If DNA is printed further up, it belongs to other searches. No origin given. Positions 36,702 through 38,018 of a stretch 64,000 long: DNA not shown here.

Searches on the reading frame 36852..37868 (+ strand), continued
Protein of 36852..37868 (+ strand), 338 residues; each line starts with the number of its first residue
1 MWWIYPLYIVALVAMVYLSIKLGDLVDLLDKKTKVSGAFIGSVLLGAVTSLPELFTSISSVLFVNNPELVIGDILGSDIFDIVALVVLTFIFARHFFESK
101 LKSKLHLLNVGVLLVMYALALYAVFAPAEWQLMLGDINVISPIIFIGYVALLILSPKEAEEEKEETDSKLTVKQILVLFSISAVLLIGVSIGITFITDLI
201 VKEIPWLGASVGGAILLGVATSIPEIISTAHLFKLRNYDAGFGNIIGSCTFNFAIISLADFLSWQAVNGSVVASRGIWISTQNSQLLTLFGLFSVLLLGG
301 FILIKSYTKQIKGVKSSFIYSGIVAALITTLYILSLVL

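Call 71: search_solved_structures(query=window:36852-37865:+, max_evalue=0.01, show_alignments=1)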
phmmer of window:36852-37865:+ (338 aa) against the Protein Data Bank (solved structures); distinct sequences matched with E-value up to 0.01: 5.
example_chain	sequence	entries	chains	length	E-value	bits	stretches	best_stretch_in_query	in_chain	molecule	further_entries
5hwy_A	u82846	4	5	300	4.7e-06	29.4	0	30-196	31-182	Uncharacterized membrane protein MJ0091 | sodium,calcium exchanger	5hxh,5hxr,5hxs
5hxc_A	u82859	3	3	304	6e-06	29.1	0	30-196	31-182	sodium,calcium exchanger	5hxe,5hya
5jdf_A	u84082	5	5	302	7.4e-06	28.8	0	30-197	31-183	Uncharacterized membrane protein MJ0091 | sodium-calcium exchanger NCX_Mj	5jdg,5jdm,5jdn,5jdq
5hwx_A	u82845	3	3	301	7.4e-06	28.8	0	30-197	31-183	sodium,calcium exchanger | Uncharacterized membrane protein MJ0091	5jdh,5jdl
3v5s_A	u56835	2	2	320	1.1e-05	28.2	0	30-197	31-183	Sodium/Calcium Exchanger | Uncharacterized membrane protein MJ0091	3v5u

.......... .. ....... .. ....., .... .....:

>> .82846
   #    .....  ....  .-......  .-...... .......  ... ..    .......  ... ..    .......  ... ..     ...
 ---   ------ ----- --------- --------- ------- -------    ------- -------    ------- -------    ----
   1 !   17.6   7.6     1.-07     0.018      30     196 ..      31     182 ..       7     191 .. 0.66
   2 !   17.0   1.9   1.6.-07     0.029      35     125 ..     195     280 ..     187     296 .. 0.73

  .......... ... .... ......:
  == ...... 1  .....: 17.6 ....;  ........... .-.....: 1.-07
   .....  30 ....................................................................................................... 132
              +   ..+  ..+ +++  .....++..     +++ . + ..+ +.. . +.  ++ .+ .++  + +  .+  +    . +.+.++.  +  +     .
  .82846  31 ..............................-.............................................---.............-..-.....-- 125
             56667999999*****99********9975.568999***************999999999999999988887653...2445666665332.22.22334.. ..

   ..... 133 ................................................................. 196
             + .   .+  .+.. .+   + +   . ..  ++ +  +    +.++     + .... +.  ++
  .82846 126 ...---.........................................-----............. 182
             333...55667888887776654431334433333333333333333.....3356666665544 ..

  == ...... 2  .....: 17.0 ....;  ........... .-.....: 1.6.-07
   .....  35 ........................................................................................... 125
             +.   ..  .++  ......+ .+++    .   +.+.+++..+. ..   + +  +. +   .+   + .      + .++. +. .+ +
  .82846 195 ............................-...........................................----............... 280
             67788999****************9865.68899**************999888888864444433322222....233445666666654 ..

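Call 72: search_protein_families(library=ncbifam, proteins=[window:36852-37865:+], max_evalue=0.01)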
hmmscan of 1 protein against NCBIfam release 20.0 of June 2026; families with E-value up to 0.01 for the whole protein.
window:36852-37865:+ (338 aa): 4 families
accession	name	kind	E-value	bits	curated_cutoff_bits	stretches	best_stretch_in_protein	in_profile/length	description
TIGR00367.1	TIGR00367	hypoth_equivalog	2.7e-16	59.6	179.65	1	23-273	23-273/312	calcium/sodium antiporter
NF008005.0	PRK10734.1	equivalog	1.4e-10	40.9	432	1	6-292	6-291/325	calcium/sodium antiporter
TIGR00927.1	2A1904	subfamily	1.7e-05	22.7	710.1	1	8-96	469-552/1209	K+-dependent Na+/Ca+ exchanger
TIGR00846.1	caca2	superfamily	0.0003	19.7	317.45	1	2-117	227-340/372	calcium/proton exchanger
